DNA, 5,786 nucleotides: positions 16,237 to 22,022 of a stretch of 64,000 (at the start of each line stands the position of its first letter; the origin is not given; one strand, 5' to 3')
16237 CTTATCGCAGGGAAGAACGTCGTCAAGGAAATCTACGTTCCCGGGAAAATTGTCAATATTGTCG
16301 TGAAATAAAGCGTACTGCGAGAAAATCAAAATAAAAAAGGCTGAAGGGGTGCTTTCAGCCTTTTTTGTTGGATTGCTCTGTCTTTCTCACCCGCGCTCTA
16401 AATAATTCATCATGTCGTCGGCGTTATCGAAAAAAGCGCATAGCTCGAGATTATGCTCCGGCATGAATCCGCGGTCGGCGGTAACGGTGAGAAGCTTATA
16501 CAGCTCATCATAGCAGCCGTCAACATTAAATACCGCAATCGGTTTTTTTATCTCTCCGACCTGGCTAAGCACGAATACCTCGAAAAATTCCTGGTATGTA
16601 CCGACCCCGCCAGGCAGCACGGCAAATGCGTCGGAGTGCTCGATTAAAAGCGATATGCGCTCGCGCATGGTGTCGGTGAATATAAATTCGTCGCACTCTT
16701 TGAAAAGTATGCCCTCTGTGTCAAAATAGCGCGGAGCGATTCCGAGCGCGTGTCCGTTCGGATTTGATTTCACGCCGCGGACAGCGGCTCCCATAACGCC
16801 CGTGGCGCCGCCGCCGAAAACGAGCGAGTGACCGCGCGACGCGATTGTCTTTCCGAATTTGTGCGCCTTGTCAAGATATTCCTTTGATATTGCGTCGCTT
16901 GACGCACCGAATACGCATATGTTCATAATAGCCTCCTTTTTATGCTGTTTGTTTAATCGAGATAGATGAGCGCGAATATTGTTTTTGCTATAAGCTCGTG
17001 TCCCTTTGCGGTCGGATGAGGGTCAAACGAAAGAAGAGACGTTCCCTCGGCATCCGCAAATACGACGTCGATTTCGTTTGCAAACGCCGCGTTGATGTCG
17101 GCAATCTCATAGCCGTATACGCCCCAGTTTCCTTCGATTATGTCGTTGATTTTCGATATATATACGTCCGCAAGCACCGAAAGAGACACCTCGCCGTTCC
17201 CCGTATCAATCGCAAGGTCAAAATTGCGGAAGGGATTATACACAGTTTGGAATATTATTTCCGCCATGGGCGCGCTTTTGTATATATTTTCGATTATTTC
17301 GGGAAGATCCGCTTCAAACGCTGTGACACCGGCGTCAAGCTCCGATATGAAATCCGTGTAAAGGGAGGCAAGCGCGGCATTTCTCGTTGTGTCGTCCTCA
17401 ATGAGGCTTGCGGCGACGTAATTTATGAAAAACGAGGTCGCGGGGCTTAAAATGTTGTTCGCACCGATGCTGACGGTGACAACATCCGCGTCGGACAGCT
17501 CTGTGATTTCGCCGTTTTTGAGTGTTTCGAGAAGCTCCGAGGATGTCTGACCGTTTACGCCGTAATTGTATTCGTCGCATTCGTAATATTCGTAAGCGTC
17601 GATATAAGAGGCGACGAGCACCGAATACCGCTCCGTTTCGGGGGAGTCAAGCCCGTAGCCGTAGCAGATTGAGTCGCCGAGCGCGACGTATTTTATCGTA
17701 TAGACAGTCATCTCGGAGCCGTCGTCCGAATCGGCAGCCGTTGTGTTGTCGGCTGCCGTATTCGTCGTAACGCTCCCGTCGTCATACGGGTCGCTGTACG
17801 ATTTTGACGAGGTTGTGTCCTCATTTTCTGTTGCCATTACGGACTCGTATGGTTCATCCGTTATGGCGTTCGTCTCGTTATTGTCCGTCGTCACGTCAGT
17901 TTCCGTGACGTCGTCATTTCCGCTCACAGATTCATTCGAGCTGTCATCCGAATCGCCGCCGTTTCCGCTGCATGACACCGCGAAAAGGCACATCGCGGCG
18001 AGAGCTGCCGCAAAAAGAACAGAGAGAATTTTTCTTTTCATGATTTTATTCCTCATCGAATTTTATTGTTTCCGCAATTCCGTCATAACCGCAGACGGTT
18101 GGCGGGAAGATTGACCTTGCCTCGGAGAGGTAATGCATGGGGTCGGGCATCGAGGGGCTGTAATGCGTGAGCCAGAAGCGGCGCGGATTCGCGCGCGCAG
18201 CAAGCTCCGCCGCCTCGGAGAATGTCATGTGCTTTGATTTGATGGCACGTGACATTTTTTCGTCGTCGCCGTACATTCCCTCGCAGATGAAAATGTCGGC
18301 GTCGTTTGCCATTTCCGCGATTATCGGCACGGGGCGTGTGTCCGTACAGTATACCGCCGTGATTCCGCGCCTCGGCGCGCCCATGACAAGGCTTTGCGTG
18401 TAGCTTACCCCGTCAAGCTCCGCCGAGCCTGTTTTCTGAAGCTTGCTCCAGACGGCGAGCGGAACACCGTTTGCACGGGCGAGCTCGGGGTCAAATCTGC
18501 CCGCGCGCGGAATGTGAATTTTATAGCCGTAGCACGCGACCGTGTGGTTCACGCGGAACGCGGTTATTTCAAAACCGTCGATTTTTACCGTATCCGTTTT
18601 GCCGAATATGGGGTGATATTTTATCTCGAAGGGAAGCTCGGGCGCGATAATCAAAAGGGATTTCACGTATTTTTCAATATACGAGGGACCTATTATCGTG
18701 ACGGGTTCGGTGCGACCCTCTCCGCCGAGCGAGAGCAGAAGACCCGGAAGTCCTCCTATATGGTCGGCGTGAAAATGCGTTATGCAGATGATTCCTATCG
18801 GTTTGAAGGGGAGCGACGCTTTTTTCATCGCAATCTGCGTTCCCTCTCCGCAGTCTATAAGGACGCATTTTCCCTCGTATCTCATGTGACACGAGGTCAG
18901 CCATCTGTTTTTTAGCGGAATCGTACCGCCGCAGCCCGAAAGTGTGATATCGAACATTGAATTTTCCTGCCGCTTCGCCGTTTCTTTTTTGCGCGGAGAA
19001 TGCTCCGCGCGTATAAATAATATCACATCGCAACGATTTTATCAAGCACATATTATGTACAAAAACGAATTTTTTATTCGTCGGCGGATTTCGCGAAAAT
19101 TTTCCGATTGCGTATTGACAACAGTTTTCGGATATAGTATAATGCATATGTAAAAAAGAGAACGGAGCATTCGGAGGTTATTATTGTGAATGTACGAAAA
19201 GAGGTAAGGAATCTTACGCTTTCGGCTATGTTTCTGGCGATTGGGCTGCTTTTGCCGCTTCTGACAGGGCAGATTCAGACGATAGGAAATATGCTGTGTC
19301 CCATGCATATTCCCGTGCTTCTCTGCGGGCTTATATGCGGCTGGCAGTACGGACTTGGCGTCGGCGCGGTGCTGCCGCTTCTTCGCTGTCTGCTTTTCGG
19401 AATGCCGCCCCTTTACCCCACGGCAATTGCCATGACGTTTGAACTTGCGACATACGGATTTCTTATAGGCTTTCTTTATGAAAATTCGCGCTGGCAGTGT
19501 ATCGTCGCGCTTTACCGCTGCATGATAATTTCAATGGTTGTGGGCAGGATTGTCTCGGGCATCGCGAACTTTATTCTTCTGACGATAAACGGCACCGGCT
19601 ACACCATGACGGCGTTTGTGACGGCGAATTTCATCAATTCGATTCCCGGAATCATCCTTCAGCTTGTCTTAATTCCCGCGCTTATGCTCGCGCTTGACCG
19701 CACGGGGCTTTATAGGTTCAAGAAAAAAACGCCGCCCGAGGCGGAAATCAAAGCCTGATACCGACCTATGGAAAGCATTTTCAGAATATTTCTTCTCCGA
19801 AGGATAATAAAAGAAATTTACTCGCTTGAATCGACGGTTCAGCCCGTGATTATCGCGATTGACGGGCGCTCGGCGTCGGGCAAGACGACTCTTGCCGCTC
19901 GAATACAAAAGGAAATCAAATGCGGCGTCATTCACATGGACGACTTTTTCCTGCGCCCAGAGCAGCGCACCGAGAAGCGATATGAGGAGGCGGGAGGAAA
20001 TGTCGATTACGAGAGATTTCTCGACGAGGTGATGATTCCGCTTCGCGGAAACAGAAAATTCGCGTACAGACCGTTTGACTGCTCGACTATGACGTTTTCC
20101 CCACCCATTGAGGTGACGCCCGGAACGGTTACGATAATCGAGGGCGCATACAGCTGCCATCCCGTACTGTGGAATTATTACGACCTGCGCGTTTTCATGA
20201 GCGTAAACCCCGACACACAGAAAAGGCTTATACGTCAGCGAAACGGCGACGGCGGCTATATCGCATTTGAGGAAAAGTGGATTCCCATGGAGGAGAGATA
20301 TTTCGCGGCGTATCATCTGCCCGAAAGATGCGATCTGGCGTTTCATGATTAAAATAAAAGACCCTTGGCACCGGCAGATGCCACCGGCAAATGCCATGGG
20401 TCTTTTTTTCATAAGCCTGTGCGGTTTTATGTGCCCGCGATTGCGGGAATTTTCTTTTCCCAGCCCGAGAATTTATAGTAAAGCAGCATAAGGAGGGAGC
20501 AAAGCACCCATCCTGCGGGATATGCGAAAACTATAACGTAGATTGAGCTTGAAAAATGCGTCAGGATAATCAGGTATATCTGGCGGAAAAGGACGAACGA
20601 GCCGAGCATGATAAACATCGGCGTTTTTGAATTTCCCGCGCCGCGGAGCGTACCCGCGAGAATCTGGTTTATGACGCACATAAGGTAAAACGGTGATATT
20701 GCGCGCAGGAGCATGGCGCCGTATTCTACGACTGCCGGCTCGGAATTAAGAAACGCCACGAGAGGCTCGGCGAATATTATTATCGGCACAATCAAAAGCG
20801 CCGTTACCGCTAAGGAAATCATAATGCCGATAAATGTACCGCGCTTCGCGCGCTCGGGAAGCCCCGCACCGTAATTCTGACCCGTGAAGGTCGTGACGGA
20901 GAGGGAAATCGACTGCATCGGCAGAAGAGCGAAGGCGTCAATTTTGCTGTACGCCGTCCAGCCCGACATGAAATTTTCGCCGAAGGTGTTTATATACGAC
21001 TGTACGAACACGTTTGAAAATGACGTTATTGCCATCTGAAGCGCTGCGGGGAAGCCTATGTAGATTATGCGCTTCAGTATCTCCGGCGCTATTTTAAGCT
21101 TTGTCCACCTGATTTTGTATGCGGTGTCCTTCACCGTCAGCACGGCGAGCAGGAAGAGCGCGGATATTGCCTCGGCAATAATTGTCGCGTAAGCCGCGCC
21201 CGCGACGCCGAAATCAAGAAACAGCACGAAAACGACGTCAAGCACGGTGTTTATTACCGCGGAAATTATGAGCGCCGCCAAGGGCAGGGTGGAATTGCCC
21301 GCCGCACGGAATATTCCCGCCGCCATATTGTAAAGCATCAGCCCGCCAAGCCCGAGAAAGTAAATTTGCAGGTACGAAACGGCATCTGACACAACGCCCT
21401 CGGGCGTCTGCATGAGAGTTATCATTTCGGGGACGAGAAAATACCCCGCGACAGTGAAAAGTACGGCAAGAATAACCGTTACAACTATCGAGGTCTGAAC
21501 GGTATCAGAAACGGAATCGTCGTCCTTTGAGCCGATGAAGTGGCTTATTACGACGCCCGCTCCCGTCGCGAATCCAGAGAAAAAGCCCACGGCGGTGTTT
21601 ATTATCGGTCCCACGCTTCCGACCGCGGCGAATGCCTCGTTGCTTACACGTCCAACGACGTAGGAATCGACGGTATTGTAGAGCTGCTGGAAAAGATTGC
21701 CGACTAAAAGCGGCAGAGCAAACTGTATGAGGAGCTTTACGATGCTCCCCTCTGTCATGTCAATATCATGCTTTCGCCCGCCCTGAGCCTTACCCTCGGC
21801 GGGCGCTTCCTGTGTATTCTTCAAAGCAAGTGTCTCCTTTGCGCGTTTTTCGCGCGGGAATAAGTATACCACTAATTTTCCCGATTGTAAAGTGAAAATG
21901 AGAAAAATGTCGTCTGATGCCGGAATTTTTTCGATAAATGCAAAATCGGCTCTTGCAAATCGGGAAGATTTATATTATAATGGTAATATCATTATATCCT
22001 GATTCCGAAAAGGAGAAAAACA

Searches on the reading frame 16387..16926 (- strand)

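Call 76: search_protein_families(library=pfam, max_evalue=0.00001, proteins=[window:16387-16926:-])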
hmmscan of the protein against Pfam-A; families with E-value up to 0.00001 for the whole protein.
window:16387-16926:- (179 aa): 2 families
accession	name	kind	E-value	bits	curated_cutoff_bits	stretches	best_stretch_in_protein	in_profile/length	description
PF03641.19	Lysine_decarbox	-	6.3e-28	98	27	1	45-175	1-130/131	Possible lysine decarboxylase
PF18306.6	LDcluster4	-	1.7e-18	67.2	26.3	1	1-115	2-111/151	SLOG cluster4 family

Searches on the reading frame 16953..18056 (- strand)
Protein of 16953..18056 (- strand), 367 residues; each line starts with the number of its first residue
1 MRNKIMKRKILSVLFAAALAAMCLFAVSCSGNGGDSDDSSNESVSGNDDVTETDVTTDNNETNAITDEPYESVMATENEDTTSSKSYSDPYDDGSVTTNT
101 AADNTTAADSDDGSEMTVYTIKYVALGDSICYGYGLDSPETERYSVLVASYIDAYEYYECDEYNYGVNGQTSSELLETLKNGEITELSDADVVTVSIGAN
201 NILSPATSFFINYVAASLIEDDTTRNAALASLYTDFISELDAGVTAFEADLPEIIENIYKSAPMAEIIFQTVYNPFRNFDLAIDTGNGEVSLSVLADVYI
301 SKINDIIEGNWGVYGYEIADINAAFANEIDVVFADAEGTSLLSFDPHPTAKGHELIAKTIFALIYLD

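Call 76: search_protein_families(library=pfam, max_evalue=0.00001, proteins=[window:16953-18056:-])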
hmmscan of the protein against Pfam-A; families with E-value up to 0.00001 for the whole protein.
window:16953-18056:- (367 aa): 2 families
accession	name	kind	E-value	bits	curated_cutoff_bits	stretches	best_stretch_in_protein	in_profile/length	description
PF13472.12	Lipase_GDSL_2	-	8.1e-14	52.9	32.9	1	125-355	1-178/178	GDSL-like Lipase/Acylhydrolase family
PF00657.28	Lipase_GDSL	-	2.2e-08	34.9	23.6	1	123-359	1-207/208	GDSL-like Lipase/Acylhydrolase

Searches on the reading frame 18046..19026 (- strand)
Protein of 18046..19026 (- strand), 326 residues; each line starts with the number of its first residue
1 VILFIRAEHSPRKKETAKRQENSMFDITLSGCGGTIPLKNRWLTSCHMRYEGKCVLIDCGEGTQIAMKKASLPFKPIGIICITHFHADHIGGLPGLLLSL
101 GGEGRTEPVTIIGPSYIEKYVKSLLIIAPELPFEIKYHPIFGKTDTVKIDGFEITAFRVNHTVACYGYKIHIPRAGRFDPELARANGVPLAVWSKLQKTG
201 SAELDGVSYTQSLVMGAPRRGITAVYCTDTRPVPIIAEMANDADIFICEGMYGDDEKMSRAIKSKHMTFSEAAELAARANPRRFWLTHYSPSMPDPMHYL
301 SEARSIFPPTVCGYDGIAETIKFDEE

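Call 76: search_protein_families(library=pfam, max_evalue=0.00001, proteins=[window:18046-19026:-])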
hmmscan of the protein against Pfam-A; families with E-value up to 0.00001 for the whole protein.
window:18046-19026:- (326 aa): 3 families
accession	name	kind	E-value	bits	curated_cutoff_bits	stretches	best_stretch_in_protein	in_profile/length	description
PF12706.13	Lactamase_B_2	-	1.6e-20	74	27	2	55-164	3-115/200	Beta-lactamase superfamily domain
PF00753.33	Lactamase_B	-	1.4e-11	45.1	22.7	1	49-156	12-117/196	Metallo-beta-lactamase superfamily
PF23023.1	Anti-Pycsar_Apyc1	-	3.3e-06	27.2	50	1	42-94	19-71/250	Anti-Pycsar protein Apyc1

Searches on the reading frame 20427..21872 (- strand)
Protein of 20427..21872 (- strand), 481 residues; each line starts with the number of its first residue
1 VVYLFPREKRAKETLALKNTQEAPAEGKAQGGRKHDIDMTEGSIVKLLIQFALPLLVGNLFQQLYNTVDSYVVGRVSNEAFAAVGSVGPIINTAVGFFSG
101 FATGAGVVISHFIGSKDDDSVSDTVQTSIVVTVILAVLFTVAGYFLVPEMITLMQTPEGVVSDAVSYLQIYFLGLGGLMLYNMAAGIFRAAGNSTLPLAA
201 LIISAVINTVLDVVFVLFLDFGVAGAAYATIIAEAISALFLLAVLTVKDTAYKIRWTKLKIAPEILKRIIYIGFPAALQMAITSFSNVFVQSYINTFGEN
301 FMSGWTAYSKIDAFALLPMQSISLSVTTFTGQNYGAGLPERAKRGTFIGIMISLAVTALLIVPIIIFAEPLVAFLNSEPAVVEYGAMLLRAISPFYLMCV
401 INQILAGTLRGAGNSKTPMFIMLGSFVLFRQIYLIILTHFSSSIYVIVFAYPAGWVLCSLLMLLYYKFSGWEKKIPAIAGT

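Call 76: search_protein_families(library=pfam, max_evalue=0.00001, proteins=[window:20427-21872:-])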
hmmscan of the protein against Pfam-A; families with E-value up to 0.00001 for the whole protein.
window:20427-21872:- (481 aa): 2 families
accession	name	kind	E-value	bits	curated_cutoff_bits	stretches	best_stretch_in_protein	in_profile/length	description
PF01554.23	MatE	-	1.1e-56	191.4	24.9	2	54-213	1-160/161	MatE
PF03023.19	MurJ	-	1.4e-10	40.8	27.4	1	43-265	194-418/451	Lipid II flippase MurJ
